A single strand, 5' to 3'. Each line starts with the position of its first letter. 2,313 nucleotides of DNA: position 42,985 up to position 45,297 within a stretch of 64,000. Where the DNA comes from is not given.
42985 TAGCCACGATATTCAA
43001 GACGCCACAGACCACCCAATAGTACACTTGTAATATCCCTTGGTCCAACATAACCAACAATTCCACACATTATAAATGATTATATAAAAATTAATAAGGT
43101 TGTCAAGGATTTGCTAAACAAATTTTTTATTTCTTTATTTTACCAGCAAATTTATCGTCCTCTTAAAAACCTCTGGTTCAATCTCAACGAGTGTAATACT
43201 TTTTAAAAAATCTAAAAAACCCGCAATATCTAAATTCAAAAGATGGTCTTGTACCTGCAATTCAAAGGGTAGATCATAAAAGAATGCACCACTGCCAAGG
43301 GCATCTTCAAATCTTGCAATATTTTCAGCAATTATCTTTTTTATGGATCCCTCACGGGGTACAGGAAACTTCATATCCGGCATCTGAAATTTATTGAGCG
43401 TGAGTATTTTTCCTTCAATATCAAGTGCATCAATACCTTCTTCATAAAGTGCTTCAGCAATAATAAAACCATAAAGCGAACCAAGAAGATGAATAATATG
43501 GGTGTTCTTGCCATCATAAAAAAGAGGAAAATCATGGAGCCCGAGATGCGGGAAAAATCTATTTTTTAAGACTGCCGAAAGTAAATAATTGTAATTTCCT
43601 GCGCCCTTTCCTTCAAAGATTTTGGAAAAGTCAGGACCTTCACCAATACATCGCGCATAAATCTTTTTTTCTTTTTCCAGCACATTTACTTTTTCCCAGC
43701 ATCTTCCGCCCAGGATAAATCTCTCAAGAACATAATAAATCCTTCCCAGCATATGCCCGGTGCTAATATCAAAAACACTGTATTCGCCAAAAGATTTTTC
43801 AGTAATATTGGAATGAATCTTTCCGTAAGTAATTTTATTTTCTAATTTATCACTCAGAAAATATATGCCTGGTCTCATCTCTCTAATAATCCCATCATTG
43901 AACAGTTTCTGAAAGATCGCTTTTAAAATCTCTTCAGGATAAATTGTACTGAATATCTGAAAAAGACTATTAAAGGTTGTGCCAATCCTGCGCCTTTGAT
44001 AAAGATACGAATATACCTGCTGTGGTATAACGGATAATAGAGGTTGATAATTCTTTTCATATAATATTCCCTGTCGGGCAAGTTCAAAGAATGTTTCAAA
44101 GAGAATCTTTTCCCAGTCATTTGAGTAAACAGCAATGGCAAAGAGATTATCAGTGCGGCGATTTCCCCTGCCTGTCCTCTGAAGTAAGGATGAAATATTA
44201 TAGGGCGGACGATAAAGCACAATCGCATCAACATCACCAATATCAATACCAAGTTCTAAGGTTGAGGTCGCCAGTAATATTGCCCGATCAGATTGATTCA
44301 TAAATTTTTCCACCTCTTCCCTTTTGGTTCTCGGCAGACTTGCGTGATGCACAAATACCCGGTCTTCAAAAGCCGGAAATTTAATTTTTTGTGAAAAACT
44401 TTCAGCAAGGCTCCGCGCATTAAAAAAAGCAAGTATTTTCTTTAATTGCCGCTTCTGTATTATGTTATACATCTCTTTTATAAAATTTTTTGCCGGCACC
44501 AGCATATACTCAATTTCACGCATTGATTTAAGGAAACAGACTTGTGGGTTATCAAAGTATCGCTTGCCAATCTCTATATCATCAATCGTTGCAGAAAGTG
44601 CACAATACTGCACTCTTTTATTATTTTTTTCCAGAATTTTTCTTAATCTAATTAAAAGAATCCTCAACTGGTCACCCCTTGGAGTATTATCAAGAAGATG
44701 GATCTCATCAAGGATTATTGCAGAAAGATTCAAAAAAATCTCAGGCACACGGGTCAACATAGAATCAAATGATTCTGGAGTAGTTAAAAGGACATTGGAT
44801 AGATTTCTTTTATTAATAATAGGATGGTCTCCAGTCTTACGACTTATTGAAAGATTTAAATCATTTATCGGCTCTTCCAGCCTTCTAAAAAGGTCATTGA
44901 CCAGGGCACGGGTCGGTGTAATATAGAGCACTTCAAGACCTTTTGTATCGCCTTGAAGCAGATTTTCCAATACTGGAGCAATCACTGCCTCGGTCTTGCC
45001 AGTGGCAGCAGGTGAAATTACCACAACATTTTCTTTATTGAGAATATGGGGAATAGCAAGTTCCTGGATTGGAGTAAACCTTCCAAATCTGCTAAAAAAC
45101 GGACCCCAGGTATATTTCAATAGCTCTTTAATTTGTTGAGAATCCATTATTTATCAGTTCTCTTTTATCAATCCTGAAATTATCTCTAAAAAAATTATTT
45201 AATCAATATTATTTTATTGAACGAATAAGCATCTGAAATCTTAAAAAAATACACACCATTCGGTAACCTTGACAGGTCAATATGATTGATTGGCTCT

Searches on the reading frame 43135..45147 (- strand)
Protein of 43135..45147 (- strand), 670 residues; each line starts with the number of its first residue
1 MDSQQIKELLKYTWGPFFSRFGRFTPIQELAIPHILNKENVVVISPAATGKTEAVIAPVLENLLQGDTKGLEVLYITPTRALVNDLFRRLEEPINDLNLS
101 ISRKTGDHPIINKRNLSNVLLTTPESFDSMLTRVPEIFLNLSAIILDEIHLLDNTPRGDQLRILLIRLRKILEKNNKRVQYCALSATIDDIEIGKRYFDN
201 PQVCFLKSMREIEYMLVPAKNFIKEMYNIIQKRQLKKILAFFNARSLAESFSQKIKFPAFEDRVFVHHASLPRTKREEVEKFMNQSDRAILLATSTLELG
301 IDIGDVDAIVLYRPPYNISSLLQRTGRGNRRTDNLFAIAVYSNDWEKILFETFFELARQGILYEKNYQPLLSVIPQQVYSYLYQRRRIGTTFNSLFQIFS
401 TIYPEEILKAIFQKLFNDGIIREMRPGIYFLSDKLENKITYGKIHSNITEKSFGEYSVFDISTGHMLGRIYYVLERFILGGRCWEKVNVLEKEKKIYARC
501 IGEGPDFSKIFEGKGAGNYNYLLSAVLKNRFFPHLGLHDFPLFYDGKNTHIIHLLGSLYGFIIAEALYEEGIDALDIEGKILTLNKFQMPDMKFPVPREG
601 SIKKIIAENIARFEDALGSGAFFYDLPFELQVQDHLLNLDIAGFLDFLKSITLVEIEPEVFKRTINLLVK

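Call 20: search_protein_families(library=pfam, proteins=[window:43135-45147:-], max_evalue=0.01)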
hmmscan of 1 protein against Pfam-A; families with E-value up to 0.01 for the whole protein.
window:43135-45147:- (670 aa): 6 families
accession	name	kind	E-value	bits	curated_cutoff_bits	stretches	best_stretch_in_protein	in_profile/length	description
PF00270.35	DEAD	-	1.3e-32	113.3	26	1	25-189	1-161/167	DEAD/DEAH box helicase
PF00271.37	Helicase_C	-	3.1e-17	63.3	23.5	1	224-330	4-108/110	Helicase conserved C-terminal domain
PF22590.2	Cas3-like_C_2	-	4.6e-08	33.7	27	1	246-332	17-105/106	CRISPR-associated nuclease/helicase Cas3, C-terminal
PF04851.21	ResIII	-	1.4e-06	28.8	22.5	1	26-188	6-162/164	Type III restriction enzyme, res subunit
PF00580.27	UvrD-helicase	-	0.00016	21.9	23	1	26-123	3-81/271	UvrD/REP helicase N-terminal domain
PF13307.12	Helicase_C_2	-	0.009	16.5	25.3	0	228-316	3-95/170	Helicase C-terminal domain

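Call 21: search_protein_families(library=padloc, proteins=[window:43135-45147:-], max_evalue=0.001)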
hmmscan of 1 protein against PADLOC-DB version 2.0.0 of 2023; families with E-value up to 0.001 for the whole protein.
window:43135-45147:- (670 aa): 74 families (the best 25 are shown)
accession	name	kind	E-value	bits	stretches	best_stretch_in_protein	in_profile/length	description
PDLC03960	SngC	-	4e-65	218.9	1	23-501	24-550/720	-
PDLC02503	BrxHI|BrxHII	-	5.9e-65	217.9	1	21-497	22-516/698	BrxHI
PDLC02501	BrxHI|BrxHII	-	1.6e-38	130.4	1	24-362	24-374/925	BrxHI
PDLC00194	HamB1|HamB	-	1.6e-21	74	2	24-192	229-397/995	DEAD-box helicase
PDLC00192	HamB1|HamB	-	2.5e-21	73.1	2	27-179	272-427/1104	DEAD-box helicase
PDLC02897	DpdJ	-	2.9e-20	69.7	2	237-330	357-450/1570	DpdJ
PDLC01762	Cas3b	-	5.4e-19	66.2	2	135-403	353-608/692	-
PDLC00938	Cas3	-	1.6e-17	61.8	1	41-331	2-319/358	CRISPR-associated helicase Cas3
PDLC01252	Cas3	-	4.7e-17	60.4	1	41-333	2-290/324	CAS-I; effector_G3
PDLC04531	PDC-M23B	-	4.7e-17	59.3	2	39-170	314-457/1060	-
PDLC01761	Cas3b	-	1.4e-16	58.4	2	142-418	355-592/705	-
PDLC02861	DpdF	-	1.5e-16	57.9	1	4-339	14-341/611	DpdF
PDLC01710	Cas3a1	-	3.4e-16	56.9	2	138-347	337-563/745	Cas3_1_CAS-I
PDLC00186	HamB1|HamB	-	4e-15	52.9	1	35-158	158-281/864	DEAD-box helicase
PDLC00188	HamB1|HamB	-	4.4e-15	52.8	1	30-188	250-409/1037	DEAD-box helicase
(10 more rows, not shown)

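Call 22: search_protein_families(library=ncbifam, proteins=[window:43135-45147:-], max_evalue=0.001)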
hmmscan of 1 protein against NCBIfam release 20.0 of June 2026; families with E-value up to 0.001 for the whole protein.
window:43135-45147:- (670 aa): 32 families (the best 25 are shown)
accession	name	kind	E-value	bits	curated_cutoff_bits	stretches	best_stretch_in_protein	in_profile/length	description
TIGR04121.1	DEXH_lig_assoc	equivalog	3.7e-54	183.7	850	1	26-340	16-356/804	ligase-associated DNA damage response DEXH box helicase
NF010338.0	PRK13767.1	equivalog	6.7e-45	153.6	849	1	15-332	25-386/877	ATP-dependent helicase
NF007284.0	PRK09751.1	equivalog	3.9e-23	80.7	1496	2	16-190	22-219/1538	ATP-dependent helicase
TIGR03817.1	DECH_helic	hypoth_equivalog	5.2e-21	74.6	874.1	2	237-344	273-386/742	helicase/secretion neighborhood putative DEAH-box helicase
NF002654.0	PRK02362.1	equivalog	3.3e-20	72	887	1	31-190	31-183/739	ATP-dependent DNA helicase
NF001308.0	PRK00254.1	equivalog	2.3e-18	65.8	1216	1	32-192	33-183/720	ATP-dependent DNA helicase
NF002251.0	PRK01172.1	equivalog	3.3e-18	65.3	891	1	28-191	27-182/674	ATP-dependent DNA helicase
TIGR01587.1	cas3_core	equivalog_domain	5.9e-17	61.8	102.45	1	41-331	2-319/358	CRISPR-associated helicase Cas3'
TIGR01389.1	recQ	equivalog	7.4e-17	61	640.2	1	21-344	11-331/591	DNA helicase RecQ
NF008394.0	PRK11192.1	equivalog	3e-16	59.3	507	1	21-340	23-350/441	ATP-dependent RNA helicase SrmB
NF040935.1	helicase_Hel308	equivalog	1.2e-15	56.8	1200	1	23-192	26-185/704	ATP-dependent DNA helicase Hel308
NF008744.0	PRK11776.1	equivalog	1.7e-15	56.6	524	1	21-344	24-349/460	ATP-dependent RNA helicase DbpA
NF053631.1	RNA_helic_CshA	equivalog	1.8e-15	56.8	646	1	21-339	19-339/434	degradosome RNA helicase CshA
NF008279.0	PRK11057.1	equivalog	1.7e-13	49.9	1015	1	21-340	23-337/608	ATP-dependent DNA helicase RecQ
NF010337.0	PRK13766.1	equivalog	2.1e-13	49.3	610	1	227-333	358-470/781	Hef nuclease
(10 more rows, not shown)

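Call 61: search_solved_structures(query=window:43135-45147:-, max_evalue=0.00001)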
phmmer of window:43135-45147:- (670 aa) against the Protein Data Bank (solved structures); distinct sequences matched with E-value up to 0.00001: 107 (the best 60 are shown).
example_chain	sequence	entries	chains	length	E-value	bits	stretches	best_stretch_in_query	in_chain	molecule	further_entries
6qdv_B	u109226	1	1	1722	1.3e-25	93.4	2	8-192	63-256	U5 small nuclear ribonucleoprotein 200 kDa helicase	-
4f92_B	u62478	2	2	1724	1.3e-25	93.4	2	8-192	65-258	U5 small nuclear ribonucleoprotein 200 kDa helicase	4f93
4f91_B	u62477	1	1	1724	1.3e-25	93.4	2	8-192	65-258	U5 small nuclear ribonucleoprotein 200 kDa helicase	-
5urj_A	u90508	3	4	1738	1.3e-25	93.3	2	8-192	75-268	U5 small nuclear ribonucleoprotein 200 kDa helicase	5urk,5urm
4kit_B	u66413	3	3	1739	1.3e-25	93.3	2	8-192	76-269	U5 small nuclear ribonucleoprotein 200 kDa helicase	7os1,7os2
6s8q_B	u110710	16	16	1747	1.3e-25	93.3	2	8-192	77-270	U5 small nuclear ribonucleoprotein 200 kDa helicase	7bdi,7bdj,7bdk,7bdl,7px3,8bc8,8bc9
6s9i_B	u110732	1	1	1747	1.8e-25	92.8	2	8-192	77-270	U5 small nuclear ribonucleoprotein 200 kDa helicase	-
6s8o_B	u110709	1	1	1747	2.5e-25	92.4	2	8-192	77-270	U5 small nuclear ribonucleoprotein 200 kDa helicase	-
3jcr_C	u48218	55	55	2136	2.7e-25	92.3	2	8-192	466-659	hBrr2 | U5 small nuclear ribonucleoprotein 200 kDa helicase | Brr2, U5 small nuclear ribonucleoprotein 200 kDa helicase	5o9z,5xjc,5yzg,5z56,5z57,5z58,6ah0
7zpq_CA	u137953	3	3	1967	4.7e-25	91.5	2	25-190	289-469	SLH1 isoform 1 | RQC trigger complex helicase SLH1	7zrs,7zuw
8alz_B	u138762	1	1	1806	6.9e-24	87.6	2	21-196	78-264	Activating signal cointegrator 1 complex subunit 3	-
5v9x_A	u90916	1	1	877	3.4e-23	85.4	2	17-193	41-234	ATP-dependent DNA helicase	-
7lhl_A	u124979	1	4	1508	1.6e-22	83.1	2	17-193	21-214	ATP-dependent DNA helicase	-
8ro0_B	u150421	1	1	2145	2.6e-20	75.8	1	8-192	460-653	U5 small nuclear ribonucleoprotein 200 kDa helicase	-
6znp_A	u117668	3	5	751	2.4e-19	72.6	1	30-201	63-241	Uncharacterized ATP-dependent helicase YprA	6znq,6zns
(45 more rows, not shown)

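Call 90: search_protein_families(library=phrogs, proteins=[window:43135-45147:-], max_evalue=0.001)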
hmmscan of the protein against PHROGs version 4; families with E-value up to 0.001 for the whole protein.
window:43135-45147:- (670 aa): 5 families
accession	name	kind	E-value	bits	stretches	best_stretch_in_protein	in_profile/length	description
phrog_6819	-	DNA, RNA and nucleotide metabolism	1.1e-31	111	1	20-303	17-302/645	Holliday junction branch migration helicase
phrog_16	-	DNA, RNA and nucleotide metabolism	1.5e-19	70.7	1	36-334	288-589/986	DNA helicase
phrog_9690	-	DNA, RNA and nucleotide metabolism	1.1e-07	32.3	1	236-336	160-261/306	DNA helicase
phrog_35989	-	unknown function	3.4e-05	23.1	0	40-164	163-285/860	-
phrog_24008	-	DNA, RNA and nucleotide metabolism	0.00071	18.5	0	210-325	806-920/1006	helicase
